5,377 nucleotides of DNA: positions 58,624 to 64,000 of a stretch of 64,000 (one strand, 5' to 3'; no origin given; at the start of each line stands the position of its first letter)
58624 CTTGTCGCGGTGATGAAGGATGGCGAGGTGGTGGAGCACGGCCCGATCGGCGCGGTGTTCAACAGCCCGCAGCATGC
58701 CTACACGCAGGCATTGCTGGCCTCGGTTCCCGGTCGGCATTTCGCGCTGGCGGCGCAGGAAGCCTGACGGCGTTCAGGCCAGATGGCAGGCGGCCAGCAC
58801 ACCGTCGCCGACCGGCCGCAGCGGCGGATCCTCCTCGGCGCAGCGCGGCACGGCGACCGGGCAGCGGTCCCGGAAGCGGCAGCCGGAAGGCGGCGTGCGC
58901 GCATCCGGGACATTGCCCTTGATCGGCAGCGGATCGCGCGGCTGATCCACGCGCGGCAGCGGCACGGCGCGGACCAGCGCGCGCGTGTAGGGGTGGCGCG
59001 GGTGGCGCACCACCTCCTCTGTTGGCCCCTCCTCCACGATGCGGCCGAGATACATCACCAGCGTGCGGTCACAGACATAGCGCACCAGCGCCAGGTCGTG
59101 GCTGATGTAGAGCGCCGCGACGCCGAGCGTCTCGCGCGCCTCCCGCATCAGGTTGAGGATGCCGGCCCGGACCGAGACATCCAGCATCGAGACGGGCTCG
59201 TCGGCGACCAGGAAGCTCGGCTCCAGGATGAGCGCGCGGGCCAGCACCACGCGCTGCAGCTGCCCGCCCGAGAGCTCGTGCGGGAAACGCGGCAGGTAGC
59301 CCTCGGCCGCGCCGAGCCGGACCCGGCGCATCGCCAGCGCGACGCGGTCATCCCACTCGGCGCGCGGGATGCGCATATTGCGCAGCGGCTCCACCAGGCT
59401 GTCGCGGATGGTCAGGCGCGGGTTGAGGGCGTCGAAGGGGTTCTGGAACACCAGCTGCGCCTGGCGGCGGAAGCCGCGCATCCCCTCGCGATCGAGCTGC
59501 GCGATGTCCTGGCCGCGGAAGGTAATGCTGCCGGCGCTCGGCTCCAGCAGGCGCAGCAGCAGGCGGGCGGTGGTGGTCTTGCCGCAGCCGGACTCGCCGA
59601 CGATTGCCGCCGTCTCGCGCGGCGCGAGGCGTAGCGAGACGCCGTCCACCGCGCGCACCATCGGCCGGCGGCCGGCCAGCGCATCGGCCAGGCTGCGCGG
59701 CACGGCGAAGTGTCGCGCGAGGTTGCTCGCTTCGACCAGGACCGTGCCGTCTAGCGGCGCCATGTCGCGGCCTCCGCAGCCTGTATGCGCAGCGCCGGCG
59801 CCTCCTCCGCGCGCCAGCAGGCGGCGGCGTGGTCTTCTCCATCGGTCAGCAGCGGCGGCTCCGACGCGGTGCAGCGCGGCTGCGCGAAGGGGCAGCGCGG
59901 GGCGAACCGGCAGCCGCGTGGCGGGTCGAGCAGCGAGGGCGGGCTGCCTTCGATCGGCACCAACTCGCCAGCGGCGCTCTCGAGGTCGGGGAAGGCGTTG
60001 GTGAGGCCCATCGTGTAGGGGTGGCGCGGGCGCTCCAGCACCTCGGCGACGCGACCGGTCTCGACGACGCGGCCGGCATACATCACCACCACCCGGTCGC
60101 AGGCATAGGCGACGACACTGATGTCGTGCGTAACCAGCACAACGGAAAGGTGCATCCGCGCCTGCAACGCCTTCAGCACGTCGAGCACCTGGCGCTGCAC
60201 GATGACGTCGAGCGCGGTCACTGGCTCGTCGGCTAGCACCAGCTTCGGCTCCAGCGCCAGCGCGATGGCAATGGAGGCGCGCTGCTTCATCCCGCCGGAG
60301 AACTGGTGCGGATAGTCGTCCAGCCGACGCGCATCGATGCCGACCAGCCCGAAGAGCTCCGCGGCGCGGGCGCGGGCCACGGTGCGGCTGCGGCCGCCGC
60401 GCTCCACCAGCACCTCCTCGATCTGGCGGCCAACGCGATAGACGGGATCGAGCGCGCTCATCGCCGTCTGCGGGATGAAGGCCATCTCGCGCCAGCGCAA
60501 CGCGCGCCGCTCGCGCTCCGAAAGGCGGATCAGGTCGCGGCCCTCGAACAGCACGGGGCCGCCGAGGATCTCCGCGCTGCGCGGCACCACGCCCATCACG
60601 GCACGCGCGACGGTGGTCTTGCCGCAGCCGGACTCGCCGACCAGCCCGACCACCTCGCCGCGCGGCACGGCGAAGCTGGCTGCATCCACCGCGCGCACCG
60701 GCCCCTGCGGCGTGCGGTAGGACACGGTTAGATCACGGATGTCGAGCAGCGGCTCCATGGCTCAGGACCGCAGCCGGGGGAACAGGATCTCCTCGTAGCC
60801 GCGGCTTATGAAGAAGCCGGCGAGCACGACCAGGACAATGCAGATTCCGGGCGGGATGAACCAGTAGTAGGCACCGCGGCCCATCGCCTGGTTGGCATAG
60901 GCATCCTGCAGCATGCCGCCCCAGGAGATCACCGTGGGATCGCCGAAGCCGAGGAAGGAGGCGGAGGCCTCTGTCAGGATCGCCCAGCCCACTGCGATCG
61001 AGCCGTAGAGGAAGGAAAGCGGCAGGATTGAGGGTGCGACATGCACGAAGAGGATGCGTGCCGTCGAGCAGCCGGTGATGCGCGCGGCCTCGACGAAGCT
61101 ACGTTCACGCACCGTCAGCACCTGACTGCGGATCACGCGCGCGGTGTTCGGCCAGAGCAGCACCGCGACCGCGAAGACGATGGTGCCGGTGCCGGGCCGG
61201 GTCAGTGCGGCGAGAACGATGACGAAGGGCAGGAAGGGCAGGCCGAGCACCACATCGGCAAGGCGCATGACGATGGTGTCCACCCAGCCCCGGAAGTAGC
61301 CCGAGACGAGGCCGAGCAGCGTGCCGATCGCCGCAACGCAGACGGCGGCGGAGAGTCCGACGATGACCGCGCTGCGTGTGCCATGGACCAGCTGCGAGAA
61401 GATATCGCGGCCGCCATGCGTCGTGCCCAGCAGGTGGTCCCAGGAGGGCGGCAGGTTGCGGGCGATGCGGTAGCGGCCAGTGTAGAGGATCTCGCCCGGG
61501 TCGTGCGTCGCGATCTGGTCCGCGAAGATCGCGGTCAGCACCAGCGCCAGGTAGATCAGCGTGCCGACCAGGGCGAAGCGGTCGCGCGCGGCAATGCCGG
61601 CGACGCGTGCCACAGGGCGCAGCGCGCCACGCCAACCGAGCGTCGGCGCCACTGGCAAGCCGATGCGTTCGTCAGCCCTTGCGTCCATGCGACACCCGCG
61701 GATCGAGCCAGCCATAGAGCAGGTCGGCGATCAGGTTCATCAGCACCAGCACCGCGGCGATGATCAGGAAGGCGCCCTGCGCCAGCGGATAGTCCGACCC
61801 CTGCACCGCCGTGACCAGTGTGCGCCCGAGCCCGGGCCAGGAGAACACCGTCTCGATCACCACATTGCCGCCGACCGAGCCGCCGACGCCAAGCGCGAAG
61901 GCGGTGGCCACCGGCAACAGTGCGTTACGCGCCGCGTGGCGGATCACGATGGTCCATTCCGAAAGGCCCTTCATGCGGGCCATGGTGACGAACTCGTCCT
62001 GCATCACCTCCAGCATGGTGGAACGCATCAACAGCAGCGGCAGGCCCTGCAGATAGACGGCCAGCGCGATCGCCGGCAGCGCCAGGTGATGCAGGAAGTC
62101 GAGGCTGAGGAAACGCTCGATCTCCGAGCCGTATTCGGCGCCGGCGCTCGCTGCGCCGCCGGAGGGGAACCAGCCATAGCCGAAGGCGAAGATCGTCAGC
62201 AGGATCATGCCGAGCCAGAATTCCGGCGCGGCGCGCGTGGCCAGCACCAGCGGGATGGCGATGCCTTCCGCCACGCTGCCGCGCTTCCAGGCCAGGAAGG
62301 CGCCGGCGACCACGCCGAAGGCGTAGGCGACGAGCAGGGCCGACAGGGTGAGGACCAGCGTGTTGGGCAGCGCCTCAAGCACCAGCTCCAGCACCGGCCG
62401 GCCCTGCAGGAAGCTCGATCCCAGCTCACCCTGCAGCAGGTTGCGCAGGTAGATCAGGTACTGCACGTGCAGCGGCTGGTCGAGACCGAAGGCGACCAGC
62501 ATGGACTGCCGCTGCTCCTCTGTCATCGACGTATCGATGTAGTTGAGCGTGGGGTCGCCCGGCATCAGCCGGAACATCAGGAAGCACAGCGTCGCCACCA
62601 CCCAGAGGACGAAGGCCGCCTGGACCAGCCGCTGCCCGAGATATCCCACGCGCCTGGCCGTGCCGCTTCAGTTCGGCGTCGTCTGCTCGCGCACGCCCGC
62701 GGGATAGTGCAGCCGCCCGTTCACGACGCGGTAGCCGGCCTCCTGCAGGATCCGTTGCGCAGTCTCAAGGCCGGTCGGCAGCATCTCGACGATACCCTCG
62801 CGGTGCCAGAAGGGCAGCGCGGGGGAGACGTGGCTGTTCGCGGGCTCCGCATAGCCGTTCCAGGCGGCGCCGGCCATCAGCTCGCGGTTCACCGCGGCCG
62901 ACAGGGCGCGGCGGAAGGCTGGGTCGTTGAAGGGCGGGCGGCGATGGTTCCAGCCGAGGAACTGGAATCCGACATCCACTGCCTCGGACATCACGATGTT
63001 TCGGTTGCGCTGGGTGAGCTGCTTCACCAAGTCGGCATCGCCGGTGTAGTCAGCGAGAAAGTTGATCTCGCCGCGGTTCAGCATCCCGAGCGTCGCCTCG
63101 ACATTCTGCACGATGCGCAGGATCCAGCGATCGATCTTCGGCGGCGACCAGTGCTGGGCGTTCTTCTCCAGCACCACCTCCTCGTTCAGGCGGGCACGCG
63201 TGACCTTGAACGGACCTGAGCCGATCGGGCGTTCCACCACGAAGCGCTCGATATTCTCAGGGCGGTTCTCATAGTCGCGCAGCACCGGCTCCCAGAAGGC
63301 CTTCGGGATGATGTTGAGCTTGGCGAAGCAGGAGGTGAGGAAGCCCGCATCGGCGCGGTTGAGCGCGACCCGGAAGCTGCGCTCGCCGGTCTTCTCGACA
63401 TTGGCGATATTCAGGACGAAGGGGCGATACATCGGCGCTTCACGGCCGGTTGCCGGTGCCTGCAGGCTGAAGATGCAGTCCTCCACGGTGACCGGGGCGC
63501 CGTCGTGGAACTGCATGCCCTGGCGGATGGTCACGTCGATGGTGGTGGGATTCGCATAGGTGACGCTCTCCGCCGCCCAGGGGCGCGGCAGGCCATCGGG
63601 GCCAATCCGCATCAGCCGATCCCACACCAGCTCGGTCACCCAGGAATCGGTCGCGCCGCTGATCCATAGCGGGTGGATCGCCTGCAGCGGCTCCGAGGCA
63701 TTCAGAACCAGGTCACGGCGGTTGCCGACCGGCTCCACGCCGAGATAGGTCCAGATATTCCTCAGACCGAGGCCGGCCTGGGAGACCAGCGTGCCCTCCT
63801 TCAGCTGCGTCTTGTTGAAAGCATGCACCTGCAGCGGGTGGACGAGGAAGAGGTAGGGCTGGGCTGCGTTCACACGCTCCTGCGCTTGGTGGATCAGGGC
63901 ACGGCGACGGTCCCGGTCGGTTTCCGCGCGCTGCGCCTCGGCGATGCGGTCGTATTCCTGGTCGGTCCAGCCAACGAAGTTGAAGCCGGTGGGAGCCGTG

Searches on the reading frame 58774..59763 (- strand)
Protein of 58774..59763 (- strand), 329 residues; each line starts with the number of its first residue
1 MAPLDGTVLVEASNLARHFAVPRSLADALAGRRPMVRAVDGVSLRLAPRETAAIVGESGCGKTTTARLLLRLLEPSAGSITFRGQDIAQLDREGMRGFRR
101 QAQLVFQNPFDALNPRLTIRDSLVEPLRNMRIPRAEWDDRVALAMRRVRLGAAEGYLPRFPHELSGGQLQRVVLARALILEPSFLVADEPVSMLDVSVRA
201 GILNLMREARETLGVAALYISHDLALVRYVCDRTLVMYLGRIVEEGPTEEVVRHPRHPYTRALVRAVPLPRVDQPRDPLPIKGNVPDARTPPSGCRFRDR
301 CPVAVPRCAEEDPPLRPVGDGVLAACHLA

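Call 43: search_protein_families(library=pfam, proteins=[window:58774-59763:-], max_evalue=0.001)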
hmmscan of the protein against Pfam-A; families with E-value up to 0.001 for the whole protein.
window:58774-59763:- (329 aa): 3 families
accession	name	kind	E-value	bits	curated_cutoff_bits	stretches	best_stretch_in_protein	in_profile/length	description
PF00005.33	ABC_tran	-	3.5e-31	109.1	25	1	40-191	2-136/137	ABC transporter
PF08352.17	oligo_HPY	-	8.8e-20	71.3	27.1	1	243-308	1-65/65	Oligopeptide/dipeptide transporter, C-terminal region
PF13401.12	AAA_22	-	0.00017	22.4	27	1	52-80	8-39/130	AAA domain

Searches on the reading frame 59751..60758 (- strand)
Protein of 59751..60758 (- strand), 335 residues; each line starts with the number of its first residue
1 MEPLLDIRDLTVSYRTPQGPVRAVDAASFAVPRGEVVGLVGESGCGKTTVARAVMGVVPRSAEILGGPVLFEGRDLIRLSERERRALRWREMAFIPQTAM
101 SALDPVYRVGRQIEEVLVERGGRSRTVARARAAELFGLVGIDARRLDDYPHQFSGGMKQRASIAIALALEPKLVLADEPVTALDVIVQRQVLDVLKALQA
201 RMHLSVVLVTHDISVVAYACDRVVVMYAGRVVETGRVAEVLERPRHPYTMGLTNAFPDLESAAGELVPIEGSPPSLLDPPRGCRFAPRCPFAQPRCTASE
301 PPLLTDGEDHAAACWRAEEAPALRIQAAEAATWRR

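Call 43: search_protein_families(library=pfam, proteins=[window:59751-60758:-], max_evalue=0.001)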
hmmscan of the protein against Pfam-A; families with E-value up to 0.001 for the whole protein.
window:59751-60758:- (335 aa): 3 families
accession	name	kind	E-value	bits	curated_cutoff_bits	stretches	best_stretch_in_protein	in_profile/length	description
PF00005.33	ABC_tran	-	9.9e-26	91.4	25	1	25-180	2-136/137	ABC transporter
PF08352.17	oligo_HPY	-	2e-21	76.6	27.1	1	232-296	1-65/65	Oligopeptide/dipeptide transporter, C-terminal region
PF13304.12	AAA_21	-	8.6e-06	26.5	27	1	148-216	233-303/304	AAA domain, putative AbiEii toxin, Type IV TA system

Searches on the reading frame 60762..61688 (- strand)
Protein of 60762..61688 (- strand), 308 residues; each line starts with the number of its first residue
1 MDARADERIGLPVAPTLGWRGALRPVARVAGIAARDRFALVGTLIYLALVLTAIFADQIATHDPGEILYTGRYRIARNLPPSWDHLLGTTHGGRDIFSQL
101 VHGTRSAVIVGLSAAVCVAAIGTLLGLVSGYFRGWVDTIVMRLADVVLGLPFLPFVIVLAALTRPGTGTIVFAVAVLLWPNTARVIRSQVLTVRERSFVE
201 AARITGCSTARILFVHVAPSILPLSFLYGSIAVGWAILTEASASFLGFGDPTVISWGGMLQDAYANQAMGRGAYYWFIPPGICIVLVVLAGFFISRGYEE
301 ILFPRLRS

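Call 43: search_protein_families(library=pfam, proteins=[window:60762-61688:-], max_evalue=0.001)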
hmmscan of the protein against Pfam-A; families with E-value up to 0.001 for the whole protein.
window:60762-61688:- (308 aa): 2 families
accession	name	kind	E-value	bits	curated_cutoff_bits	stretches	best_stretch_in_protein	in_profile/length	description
PF00528.27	BPD_transp_1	-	3.7e-25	89.2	26.4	1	122-307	1-183/184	Binding-protein-dependent transport system inner membrane component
PF12911.12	OppC_N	-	1.6e-05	25.2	23.9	1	35-81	12-53/53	N-terminal TM domain of oligopeptide transport permease C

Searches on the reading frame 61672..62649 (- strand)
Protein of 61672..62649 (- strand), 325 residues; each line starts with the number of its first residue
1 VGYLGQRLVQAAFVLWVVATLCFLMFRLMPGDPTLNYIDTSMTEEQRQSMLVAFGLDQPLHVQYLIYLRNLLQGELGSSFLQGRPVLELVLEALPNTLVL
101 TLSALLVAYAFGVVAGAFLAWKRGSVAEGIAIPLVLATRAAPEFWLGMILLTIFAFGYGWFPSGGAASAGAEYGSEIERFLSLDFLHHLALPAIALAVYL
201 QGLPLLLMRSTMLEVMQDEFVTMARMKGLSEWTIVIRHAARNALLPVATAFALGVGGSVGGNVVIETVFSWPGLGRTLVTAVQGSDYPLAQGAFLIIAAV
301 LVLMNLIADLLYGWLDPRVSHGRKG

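Call 44: search_protein_families(library=pfam, proteins=[window:61672-62649:-], max_evalue=0.001)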
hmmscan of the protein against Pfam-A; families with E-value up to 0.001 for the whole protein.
window:61672-62649:- (325 aa): 2 families
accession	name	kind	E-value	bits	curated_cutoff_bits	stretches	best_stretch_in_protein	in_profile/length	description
PF00528.27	BPD_transp_1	-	6.9e-44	150.2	26.4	1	112-320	1-183/184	Binding-protein-dependent transport system inner membrane component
PF19300.4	BPD_transp_1_N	-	4.8e-12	46.5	23.8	1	3-101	4-114/114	Binding-prot-dependent transport system membrane comp, N-term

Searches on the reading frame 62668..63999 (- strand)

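Call 43: search_protein_families(library=pfam, proteins=[window:62668-63999:-], max_evalue=0.001)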
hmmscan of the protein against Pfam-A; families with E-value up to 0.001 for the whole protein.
window:62668-63999:- (443 aa): 1 family
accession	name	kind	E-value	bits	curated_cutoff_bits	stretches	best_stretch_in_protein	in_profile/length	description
PF00496.27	SBP_bac_5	-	1.1e-53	183.1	32.4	1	138-429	2-284/368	Bacterial extracellular solute-binding proteins, family 5 Middle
